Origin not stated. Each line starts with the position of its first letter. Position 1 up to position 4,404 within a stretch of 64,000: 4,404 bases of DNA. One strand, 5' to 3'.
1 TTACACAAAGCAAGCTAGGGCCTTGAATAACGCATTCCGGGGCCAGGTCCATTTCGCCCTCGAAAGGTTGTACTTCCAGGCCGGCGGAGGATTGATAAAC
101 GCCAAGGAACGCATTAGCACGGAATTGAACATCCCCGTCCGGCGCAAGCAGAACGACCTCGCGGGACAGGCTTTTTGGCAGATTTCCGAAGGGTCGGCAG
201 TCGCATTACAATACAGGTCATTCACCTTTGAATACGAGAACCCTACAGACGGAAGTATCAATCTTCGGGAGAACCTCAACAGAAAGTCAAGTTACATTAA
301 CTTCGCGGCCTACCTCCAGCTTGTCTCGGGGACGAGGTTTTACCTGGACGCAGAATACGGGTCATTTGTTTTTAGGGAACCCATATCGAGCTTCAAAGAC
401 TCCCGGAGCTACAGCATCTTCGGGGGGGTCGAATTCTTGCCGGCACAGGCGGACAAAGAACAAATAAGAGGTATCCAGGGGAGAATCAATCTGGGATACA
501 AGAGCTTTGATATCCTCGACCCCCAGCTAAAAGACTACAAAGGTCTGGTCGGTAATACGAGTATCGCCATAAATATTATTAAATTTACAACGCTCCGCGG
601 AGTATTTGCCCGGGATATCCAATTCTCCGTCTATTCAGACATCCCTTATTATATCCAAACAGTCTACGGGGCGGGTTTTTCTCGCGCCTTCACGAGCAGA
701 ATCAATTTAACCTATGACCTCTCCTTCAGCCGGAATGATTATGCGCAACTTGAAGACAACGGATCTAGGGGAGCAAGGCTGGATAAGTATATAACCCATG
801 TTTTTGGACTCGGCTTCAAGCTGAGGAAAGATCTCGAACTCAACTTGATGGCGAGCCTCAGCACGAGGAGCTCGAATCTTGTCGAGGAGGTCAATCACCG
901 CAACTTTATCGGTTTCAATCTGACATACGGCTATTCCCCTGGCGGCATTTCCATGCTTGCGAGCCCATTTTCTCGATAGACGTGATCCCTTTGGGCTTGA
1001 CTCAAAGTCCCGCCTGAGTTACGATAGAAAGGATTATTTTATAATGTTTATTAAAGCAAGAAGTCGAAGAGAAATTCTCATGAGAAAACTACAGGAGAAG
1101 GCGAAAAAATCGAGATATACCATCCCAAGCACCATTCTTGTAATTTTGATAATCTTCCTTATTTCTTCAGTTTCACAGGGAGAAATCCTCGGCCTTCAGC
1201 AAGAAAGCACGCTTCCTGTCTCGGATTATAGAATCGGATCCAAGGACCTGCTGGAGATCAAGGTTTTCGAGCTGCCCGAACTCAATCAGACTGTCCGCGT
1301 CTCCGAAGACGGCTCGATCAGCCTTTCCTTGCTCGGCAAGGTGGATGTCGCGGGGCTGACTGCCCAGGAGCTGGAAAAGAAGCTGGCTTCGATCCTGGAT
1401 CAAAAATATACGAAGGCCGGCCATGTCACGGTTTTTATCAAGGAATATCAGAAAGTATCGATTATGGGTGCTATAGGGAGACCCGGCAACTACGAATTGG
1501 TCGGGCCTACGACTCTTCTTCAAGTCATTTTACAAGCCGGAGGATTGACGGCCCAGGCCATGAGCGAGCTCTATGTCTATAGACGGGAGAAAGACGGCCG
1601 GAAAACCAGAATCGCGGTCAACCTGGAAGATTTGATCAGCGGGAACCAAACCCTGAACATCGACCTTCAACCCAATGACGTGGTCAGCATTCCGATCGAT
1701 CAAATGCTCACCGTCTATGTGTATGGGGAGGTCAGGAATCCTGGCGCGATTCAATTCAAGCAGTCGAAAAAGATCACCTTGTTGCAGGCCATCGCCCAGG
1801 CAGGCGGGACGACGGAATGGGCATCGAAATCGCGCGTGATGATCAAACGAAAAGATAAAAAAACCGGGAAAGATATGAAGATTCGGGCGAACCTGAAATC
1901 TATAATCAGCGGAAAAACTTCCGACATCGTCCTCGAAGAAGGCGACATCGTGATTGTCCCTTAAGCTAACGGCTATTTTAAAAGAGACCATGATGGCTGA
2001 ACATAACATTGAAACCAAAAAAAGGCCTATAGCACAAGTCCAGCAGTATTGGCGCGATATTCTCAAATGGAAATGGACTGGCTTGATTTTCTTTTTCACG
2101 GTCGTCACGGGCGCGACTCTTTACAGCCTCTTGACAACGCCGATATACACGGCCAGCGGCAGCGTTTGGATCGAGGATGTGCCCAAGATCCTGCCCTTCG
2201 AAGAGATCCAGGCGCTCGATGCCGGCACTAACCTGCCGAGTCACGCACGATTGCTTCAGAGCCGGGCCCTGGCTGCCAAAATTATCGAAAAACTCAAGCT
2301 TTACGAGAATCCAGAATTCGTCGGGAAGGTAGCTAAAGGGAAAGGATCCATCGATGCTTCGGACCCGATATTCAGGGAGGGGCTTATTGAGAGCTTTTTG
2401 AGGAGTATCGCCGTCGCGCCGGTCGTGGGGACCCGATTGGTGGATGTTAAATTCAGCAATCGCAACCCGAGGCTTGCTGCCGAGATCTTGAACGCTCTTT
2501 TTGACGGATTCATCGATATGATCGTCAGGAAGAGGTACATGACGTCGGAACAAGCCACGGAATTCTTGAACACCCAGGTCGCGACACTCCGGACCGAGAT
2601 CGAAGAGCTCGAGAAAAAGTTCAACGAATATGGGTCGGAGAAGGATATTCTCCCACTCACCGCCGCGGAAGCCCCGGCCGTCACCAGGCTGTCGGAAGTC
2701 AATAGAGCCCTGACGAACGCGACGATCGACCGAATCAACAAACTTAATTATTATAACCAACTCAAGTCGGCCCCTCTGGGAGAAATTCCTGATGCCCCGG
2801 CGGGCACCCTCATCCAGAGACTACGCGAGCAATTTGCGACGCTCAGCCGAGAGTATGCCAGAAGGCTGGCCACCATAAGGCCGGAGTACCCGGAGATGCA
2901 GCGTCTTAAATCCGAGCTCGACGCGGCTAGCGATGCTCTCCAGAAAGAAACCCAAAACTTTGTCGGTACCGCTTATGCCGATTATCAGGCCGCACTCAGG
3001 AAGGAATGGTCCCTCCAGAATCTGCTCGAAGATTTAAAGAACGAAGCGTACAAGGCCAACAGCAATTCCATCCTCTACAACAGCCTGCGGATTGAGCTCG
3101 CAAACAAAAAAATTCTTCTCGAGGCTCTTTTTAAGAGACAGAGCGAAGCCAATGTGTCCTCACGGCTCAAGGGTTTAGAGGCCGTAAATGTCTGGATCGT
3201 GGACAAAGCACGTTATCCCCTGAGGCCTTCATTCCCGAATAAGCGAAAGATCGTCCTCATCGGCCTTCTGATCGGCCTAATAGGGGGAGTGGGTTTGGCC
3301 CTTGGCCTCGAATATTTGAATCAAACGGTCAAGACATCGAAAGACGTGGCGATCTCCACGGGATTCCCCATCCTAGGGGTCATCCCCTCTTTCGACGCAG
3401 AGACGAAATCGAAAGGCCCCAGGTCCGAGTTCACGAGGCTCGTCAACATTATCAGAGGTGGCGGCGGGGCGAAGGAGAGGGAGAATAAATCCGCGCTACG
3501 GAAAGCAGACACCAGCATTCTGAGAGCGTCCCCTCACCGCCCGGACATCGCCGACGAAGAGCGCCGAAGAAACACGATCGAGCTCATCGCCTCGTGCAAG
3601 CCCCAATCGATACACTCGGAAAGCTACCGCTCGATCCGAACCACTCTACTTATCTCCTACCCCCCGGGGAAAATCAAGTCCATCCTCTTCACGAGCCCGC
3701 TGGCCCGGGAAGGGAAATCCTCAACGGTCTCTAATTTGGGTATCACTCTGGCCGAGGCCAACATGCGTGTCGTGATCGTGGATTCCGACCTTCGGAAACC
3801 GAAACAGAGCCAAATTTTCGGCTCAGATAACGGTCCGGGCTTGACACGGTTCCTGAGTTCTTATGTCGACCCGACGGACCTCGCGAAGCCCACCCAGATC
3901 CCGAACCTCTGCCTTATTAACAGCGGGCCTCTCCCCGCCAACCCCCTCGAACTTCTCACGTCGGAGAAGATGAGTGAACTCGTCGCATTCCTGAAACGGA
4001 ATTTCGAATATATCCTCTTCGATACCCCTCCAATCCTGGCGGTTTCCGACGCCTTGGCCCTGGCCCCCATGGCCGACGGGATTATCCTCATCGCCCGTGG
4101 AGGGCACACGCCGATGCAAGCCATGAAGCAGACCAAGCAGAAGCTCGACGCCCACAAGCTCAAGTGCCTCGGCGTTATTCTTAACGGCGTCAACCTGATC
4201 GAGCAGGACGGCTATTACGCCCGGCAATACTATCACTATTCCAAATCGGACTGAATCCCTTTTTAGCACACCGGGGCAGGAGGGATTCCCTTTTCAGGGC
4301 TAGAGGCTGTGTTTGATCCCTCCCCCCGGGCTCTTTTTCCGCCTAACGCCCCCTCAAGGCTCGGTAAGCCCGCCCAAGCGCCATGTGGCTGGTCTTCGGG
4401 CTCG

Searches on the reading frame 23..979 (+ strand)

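Call 11: search_protein_families(library=pfam, proteins=[window:23-979:+])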
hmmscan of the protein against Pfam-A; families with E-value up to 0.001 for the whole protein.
window:23-979:+ (318 aa): 1 family
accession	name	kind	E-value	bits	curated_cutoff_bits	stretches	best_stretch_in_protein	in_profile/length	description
PF10082.15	BBP2_2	-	4e-15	56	23.7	1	60-300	145-374/378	Putative beta-barrel porin 2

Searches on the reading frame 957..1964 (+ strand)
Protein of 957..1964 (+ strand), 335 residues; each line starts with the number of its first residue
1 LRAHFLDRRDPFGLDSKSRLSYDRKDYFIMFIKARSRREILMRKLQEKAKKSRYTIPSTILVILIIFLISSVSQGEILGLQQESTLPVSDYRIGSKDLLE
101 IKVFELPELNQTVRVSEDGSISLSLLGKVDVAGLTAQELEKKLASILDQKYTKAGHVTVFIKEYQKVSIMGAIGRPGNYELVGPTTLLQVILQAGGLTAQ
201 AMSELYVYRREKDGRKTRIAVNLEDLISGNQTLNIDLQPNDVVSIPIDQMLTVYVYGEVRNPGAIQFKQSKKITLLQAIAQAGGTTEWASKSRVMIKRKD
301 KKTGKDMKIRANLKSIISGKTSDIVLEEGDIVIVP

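Call 11: search_protein_families(library=pfam, proteins=[window:957-1964:+])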
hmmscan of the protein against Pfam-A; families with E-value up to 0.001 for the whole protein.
window:957-1964:+ (335 aa): 3 families
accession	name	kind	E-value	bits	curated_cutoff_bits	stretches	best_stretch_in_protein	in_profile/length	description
PF10531.15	SLBB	-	2.5e-25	88.5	27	2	253-309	2-54/55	SLBB domain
PF22461.2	SLBB_2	-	1.4e-22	80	27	2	165-244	1-78/79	SLBB domain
PF02563.21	Poly_export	-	1.3e-21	77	28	1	89-161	5-76/77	Polysaccharide biosynthesis/export protein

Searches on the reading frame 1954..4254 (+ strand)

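Call 11: search_protein_families(library=pfam, proteins=[window:1954-4254:+])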
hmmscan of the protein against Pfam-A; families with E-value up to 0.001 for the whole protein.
window:1954-4254:+ (766 aa): 5 families
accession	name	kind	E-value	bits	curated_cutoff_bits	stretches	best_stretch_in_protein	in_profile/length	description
PF13614.12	AAA_31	-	4.5e-08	33.7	27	1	587-715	14-148/177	AAA domain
PF13807.11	GNVR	-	1.3e-06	28.6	27.7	1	392-450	23-78/82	G-rich domain on putative tyrosine kinase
PF01656.29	CbiA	-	5.6e-05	23.5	25.4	1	586-746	10-83/125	CobQ/CobB/MinD/ParA nucleotide binding domain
PF10609.15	ParA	-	7.5e-05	22.7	27.1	1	587-746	16-175/246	NUBPL iron-transfer P-loop NTPase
PF02706.20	Wzz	-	0.00051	20.7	25.5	1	31-114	7-91/91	Chain length determinant protein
